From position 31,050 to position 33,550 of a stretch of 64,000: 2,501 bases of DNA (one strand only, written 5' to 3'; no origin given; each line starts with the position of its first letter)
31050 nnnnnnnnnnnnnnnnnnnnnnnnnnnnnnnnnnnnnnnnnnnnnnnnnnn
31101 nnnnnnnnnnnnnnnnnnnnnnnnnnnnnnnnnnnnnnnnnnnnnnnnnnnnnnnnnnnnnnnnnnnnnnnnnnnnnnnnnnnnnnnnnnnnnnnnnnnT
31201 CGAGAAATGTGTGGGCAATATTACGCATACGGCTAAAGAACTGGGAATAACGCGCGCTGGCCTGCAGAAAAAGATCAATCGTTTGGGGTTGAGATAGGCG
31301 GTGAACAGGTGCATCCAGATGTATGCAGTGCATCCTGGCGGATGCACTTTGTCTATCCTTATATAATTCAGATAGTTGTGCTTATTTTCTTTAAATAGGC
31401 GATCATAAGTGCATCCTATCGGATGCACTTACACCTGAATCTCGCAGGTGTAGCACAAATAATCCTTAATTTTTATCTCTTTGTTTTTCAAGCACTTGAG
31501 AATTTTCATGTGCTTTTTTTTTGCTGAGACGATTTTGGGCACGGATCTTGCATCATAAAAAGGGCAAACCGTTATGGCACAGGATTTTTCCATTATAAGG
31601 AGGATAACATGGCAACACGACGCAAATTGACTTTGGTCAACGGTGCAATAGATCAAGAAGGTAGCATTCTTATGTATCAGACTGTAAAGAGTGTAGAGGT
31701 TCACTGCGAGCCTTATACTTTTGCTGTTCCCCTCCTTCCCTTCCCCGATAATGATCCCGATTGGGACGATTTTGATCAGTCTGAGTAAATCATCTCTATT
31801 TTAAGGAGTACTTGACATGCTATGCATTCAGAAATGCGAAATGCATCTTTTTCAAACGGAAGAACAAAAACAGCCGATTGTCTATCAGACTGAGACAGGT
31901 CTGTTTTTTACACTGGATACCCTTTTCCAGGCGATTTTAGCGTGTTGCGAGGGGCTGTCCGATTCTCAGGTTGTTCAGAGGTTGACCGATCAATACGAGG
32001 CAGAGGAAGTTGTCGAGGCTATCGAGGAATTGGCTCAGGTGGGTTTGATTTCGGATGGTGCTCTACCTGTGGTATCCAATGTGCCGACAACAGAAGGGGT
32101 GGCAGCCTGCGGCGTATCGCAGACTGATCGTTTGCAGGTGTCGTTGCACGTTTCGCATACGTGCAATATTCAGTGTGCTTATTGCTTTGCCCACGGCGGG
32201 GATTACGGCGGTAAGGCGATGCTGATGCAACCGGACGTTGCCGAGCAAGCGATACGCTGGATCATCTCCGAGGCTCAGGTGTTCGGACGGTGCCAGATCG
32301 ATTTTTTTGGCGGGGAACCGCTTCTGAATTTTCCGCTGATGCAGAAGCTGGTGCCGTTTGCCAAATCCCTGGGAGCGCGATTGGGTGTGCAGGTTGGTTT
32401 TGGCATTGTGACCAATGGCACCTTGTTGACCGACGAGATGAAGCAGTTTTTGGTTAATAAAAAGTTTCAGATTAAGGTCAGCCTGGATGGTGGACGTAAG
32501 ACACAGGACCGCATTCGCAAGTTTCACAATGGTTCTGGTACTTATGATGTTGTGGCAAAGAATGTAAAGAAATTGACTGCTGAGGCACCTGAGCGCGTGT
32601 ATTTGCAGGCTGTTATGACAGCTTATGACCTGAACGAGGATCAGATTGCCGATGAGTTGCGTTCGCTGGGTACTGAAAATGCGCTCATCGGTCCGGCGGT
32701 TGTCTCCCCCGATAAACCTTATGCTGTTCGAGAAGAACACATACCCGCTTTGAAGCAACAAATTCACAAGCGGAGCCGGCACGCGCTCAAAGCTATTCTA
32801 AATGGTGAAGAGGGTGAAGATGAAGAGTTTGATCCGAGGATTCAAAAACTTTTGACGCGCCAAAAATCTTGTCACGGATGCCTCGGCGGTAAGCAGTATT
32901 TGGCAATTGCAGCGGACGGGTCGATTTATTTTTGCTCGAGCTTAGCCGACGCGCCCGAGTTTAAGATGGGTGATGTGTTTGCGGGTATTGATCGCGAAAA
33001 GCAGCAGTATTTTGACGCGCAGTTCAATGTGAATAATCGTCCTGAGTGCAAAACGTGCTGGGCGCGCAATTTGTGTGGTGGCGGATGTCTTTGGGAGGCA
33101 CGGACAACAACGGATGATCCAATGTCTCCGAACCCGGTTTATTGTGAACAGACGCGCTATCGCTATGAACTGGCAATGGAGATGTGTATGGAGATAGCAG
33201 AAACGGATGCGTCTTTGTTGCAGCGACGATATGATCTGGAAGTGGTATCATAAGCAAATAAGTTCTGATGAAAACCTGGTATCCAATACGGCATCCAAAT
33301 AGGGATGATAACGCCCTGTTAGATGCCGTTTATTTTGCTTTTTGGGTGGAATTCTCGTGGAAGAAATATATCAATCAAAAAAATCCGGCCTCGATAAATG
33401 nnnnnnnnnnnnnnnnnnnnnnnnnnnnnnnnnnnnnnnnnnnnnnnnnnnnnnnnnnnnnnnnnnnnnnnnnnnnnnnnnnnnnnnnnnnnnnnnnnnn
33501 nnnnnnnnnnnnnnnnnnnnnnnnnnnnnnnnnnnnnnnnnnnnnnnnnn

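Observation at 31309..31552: Enhancer-like architecture: two perfect 20-bp palindromes plus a degenerate third, an AT-rich spacer and a sigma-54 promoter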

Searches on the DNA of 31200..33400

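Call 44: search_rna_families(source=window, start=31200, end=33400, threshold=evalue, max_evalue=1)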
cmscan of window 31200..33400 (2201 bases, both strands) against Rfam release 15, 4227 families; matches with E-value up to 1: 2.
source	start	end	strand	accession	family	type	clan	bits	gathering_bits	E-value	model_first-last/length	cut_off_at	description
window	31502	31546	-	RF02098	DGCR5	Gene; lncRNA;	-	24.9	50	0.097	1-49/49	no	DiGeorge syndrome critical region gene 5 conserved region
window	32269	32427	+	RF00128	GlmY_tke1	Gene; sRNA;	CL00011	17.3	33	0.75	1-163/163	no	Glm Y RNA activator of glmS mRNA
